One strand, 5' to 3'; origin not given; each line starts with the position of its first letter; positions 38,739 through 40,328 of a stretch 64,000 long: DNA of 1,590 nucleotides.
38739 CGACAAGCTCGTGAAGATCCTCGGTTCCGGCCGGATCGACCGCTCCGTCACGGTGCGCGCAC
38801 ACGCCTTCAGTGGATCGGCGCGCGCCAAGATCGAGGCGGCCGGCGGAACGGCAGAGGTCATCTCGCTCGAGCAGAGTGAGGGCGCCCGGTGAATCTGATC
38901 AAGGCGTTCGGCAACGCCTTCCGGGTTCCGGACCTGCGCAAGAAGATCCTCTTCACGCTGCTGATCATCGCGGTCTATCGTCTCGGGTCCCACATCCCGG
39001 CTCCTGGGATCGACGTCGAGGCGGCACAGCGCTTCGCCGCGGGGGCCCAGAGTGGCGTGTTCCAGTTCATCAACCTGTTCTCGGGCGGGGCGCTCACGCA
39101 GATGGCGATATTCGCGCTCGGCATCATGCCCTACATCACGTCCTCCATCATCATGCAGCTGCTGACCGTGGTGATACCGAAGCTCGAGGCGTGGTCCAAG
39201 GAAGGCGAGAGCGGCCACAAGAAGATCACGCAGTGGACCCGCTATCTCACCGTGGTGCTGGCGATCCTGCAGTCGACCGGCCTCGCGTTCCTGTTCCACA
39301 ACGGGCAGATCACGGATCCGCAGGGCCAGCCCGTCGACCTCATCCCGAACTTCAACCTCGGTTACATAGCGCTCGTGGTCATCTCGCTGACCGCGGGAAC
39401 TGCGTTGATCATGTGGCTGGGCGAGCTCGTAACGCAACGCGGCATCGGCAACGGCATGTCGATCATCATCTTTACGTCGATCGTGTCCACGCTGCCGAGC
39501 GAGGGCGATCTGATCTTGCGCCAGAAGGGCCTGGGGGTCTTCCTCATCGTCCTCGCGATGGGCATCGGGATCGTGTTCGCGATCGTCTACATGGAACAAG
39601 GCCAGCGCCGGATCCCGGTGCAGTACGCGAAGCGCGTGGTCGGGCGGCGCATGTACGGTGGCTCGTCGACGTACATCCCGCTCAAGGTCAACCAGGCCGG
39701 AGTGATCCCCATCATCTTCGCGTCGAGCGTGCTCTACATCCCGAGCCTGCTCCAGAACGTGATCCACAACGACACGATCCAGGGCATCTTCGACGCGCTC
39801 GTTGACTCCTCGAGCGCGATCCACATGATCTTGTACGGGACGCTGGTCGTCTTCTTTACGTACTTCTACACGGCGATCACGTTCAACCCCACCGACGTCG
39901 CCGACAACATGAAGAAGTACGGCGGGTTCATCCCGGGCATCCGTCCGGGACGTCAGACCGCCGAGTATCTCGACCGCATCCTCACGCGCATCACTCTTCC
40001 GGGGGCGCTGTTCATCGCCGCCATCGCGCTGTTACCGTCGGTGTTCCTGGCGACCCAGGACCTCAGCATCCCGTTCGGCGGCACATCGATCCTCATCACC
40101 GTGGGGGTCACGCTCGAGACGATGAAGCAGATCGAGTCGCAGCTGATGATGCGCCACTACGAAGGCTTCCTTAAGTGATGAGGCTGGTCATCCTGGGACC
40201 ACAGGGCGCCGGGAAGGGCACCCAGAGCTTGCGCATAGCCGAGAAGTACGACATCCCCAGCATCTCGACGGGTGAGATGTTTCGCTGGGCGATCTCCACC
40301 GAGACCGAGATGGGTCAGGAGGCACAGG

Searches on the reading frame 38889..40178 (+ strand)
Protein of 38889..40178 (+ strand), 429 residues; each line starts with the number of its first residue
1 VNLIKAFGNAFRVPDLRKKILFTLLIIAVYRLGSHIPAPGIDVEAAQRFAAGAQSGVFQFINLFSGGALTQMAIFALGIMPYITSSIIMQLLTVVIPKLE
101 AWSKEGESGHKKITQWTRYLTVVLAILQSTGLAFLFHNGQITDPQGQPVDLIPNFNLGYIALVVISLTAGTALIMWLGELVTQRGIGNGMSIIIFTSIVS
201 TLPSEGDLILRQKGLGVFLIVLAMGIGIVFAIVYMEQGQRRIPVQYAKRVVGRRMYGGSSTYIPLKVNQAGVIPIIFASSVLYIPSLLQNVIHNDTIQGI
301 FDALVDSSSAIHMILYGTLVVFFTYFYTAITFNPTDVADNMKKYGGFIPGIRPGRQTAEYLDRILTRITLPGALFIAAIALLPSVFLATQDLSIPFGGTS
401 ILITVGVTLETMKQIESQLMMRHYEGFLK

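Call 42: search_protein_families(library=pfam, proteins=[window:38889-40178:+], max_evalue=0.0001)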
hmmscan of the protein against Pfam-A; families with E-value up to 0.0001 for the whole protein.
window:38889-40178:+ (429 aa): 1 family
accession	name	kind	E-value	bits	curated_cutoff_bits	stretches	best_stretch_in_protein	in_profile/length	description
PF00344.25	SecY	-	2.7e-117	392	32.2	1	74-412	2-306/306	SecY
